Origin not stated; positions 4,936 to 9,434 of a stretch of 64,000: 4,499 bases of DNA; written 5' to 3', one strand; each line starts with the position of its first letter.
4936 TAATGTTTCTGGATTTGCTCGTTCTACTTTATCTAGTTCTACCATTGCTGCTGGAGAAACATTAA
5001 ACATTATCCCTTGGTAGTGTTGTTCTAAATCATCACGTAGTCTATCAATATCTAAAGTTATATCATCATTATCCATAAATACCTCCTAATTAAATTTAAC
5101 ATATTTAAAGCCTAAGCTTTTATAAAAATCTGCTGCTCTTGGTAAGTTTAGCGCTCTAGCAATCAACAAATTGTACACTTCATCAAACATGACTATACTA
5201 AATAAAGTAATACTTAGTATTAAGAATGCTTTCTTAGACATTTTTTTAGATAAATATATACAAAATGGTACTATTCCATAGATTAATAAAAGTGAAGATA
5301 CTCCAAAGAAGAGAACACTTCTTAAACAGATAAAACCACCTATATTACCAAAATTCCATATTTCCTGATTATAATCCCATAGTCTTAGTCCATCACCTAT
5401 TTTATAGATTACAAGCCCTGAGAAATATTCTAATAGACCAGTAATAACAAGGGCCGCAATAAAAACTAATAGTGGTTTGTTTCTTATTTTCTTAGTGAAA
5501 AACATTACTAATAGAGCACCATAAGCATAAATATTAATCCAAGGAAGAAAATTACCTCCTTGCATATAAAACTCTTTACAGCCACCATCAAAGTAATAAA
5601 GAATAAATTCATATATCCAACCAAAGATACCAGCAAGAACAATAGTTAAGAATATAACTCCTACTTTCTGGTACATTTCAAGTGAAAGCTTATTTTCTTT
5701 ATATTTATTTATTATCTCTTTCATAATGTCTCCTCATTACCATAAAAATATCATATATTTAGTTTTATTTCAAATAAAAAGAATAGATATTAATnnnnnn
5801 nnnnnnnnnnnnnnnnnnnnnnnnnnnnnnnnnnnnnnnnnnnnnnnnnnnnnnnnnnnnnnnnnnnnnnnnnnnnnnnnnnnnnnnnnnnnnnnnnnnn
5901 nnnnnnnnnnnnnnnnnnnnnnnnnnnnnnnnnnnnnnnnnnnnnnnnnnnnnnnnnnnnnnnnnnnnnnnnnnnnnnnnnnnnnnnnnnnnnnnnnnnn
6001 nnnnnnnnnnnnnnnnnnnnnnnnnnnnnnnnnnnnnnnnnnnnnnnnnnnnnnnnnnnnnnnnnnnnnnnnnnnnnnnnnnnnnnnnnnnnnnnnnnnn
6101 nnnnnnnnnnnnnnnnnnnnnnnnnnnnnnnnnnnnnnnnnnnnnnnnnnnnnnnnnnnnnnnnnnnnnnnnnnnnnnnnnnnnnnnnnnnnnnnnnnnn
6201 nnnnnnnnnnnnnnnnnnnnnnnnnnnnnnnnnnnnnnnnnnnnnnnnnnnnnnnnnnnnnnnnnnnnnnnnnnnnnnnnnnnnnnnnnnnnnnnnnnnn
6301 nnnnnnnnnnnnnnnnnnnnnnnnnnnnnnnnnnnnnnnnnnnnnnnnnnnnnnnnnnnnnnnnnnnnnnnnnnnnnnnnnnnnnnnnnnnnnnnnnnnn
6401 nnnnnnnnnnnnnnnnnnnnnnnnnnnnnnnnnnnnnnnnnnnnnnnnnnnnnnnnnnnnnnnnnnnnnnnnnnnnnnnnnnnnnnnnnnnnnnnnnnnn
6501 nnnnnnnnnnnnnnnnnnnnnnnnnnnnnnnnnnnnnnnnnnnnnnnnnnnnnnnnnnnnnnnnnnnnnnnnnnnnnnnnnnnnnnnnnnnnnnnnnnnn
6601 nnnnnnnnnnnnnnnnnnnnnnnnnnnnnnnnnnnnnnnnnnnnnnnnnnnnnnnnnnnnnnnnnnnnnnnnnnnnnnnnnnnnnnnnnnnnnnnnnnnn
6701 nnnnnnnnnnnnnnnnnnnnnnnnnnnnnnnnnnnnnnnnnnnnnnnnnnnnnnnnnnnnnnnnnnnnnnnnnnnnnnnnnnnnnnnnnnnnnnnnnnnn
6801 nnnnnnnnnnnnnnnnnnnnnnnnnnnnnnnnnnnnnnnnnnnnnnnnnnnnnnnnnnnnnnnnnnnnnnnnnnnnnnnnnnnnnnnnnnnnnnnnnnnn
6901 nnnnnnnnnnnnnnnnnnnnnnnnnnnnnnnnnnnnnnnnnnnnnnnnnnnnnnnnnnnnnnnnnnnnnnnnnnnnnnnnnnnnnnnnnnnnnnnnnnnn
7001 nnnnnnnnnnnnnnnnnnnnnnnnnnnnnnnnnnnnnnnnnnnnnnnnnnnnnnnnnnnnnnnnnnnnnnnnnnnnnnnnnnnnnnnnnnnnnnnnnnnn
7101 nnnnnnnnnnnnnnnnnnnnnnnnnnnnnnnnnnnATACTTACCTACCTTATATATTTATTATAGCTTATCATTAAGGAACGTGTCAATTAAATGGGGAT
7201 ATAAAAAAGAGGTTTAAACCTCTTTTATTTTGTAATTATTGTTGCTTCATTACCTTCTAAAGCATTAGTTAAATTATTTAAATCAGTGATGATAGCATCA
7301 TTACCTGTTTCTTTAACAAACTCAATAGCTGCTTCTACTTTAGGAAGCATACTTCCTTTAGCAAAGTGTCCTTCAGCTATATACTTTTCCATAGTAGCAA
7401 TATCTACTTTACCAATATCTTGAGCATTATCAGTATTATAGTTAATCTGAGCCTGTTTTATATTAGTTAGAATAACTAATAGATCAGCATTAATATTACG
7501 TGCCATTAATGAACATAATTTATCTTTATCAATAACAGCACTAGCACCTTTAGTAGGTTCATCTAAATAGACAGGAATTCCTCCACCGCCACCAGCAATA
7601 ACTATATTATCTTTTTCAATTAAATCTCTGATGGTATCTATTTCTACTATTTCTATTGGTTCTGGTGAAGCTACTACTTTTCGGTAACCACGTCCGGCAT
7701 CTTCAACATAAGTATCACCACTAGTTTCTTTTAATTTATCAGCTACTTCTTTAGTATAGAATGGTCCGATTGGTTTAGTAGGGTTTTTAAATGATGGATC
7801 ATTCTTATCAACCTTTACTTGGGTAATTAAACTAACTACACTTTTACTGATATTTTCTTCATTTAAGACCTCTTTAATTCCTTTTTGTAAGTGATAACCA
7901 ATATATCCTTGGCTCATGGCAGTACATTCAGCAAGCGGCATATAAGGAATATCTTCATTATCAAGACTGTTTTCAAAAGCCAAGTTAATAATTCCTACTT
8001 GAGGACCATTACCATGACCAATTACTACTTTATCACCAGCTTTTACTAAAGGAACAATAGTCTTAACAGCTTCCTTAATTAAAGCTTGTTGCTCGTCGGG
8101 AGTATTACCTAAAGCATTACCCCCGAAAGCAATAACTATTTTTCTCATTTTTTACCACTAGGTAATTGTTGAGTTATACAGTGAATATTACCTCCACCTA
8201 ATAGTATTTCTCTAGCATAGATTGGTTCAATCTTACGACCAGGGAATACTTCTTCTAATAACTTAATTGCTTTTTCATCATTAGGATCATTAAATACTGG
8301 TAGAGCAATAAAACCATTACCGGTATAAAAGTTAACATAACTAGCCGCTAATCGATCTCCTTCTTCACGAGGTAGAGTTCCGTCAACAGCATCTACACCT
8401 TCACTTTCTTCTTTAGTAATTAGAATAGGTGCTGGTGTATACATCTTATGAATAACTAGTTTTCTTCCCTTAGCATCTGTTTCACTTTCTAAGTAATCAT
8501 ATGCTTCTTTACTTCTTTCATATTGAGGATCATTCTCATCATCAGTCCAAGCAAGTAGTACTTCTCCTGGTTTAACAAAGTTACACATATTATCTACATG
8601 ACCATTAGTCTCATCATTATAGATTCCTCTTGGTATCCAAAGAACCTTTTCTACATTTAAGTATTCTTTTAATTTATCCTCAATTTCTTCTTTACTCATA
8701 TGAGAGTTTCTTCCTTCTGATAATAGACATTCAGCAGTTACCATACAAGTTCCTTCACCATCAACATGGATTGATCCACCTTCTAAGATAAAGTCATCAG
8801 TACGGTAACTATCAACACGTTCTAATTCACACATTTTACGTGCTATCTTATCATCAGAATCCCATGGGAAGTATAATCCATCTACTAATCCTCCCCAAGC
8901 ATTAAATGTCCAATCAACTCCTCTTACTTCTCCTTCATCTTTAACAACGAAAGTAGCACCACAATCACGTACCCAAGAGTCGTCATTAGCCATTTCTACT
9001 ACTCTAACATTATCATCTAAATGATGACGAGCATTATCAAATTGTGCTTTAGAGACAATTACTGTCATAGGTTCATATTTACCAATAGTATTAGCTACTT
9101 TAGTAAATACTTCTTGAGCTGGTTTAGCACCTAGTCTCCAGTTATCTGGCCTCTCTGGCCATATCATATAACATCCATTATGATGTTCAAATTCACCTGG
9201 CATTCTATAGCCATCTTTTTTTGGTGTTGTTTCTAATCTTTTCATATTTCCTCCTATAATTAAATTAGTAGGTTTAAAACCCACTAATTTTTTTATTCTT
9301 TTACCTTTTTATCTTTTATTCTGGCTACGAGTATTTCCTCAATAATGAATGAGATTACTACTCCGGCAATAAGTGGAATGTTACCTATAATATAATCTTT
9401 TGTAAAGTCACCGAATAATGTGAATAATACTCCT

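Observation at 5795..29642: Paralogous surface-protein pair 22 kb apart sharing protein modules and an identical 21-nt upstream motif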

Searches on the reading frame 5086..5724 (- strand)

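Call 13: search_protein_families(library=pfam, proteins=[window:5086-5724:-], max_evalue=0.001)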
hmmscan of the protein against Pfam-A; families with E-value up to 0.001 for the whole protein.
window:5086-5724:- (212 aa): 1 family
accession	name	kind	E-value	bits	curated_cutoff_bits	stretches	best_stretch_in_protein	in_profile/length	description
PF06541.16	ABC_trans_CmpB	-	6.1e-23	82.1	25.9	1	28-184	3-149/151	Putative ABC-transporter type IV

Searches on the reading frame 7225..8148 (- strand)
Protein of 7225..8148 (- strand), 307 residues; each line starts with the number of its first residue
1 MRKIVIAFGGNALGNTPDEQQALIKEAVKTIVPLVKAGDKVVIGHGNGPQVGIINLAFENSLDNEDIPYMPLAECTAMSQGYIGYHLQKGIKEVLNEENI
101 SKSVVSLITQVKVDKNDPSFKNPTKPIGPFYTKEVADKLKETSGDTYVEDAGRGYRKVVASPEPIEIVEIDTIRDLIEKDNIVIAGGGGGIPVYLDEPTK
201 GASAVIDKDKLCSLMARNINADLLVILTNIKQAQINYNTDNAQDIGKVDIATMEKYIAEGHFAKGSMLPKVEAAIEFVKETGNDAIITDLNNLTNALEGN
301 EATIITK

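Call 13: search_protein_families(library=pfam, proteins=[window:7225-8148:-], max_evalue=0.001)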
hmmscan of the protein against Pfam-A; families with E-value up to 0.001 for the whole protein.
window:7225-8148:- (307 aa): 1 family
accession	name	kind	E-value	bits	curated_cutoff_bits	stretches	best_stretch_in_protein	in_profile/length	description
PF00696.33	AA_kinase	-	4.9e-25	89.1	24.9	1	3-289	2-234/234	Amino acid kinase family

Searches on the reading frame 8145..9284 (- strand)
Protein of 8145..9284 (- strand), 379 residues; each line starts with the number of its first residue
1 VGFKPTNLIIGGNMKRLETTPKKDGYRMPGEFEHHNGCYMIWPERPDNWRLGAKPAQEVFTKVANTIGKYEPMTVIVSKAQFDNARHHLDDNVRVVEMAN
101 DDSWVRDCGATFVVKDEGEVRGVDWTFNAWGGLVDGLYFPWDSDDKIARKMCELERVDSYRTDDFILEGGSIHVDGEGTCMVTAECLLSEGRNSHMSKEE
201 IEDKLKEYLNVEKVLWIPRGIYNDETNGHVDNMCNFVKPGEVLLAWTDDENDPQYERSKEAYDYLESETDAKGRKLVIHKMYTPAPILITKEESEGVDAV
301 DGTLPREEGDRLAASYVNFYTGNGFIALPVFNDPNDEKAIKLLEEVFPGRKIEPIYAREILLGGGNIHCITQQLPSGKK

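Call 13: search_protein_families(library=pfam, proteins=[window:8145-9284:-], max_evalue=0.001)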
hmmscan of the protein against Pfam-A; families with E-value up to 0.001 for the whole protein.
window:8145-9284:- (379 aa): 1 family
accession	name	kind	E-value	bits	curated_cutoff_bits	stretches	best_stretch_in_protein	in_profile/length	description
PF04371.20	PAD_porph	-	1e-122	409.8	25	1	27-375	1-321/321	Porphyromonas-type peptidyl-arginine deiminase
